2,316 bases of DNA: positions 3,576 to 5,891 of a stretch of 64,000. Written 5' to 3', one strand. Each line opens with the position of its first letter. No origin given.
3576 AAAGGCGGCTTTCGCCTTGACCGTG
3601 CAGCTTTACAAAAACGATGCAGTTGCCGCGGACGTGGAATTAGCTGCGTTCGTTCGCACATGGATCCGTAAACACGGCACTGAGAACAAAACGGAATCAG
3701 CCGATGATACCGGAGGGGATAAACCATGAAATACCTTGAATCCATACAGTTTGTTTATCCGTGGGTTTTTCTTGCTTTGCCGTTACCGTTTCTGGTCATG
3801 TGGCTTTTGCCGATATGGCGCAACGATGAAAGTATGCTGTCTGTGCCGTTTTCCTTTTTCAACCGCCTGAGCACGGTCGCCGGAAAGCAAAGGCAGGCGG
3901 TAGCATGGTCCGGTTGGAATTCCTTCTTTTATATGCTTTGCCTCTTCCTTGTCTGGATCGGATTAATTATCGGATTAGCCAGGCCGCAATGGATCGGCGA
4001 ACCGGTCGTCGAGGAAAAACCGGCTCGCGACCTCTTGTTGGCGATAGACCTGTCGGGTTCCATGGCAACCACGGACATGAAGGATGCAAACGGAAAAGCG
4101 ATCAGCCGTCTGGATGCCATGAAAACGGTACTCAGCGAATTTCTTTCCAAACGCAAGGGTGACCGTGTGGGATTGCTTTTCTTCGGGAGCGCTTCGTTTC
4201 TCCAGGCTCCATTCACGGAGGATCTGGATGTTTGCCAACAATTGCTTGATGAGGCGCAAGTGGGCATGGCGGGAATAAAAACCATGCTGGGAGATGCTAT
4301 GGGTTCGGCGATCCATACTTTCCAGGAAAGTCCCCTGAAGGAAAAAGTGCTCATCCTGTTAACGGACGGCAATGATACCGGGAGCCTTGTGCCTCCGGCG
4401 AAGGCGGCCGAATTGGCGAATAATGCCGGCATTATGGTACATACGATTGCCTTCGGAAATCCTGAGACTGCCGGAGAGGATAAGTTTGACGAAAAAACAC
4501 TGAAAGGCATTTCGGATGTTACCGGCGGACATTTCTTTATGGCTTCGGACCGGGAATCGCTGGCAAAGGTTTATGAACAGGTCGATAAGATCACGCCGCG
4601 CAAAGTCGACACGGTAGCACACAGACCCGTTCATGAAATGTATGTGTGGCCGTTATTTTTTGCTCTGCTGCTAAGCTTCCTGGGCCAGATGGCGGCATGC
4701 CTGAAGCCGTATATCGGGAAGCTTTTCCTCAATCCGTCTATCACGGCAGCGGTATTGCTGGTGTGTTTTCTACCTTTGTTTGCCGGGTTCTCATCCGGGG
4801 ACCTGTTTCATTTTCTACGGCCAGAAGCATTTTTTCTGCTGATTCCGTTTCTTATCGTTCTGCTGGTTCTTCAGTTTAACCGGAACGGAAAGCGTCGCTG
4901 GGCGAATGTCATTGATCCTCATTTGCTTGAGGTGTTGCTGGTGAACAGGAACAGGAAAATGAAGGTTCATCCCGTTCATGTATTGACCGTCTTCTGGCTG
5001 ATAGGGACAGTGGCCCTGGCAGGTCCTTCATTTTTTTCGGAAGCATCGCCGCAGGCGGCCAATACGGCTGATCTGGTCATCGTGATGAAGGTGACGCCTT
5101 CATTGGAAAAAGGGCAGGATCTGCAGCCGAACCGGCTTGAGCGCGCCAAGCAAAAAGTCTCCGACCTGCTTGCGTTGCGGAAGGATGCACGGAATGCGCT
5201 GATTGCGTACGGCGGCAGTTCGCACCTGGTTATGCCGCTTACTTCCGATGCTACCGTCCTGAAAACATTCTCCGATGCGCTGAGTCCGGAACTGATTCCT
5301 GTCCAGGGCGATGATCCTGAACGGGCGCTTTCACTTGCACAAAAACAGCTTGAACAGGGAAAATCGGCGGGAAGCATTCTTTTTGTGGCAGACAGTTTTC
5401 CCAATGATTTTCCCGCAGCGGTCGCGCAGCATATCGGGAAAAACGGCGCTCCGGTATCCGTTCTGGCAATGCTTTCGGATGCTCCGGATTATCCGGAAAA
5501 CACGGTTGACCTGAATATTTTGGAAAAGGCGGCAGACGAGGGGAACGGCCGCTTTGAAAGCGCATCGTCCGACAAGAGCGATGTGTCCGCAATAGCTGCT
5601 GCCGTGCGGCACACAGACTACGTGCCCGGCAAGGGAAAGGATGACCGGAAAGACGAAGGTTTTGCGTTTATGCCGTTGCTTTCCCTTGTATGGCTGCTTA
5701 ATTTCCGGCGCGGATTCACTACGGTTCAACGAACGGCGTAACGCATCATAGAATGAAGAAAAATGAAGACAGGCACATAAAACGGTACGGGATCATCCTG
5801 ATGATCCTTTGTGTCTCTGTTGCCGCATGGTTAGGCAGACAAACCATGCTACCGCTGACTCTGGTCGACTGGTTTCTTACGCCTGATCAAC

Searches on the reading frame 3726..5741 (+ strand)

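Call 73: search_protein_families(library=pfam, proteins=[window:3726-5741:+], max_evalue=0.000001)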
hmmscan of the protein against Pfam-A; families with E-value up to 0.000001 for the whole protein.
window:3726-5741:+ (671 aa): 2 families
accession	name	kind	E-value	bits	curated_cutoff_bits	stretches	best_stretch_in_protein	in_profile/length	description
PF13519.12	VWA_2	-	3.7e-26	92.3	27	2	103-215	1-106/107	von Willebrand factor type A domain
PF00092.34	VWA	-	3.6e-21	76.6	23.8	1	102-285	1-174/174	von Willebrand factor type A domain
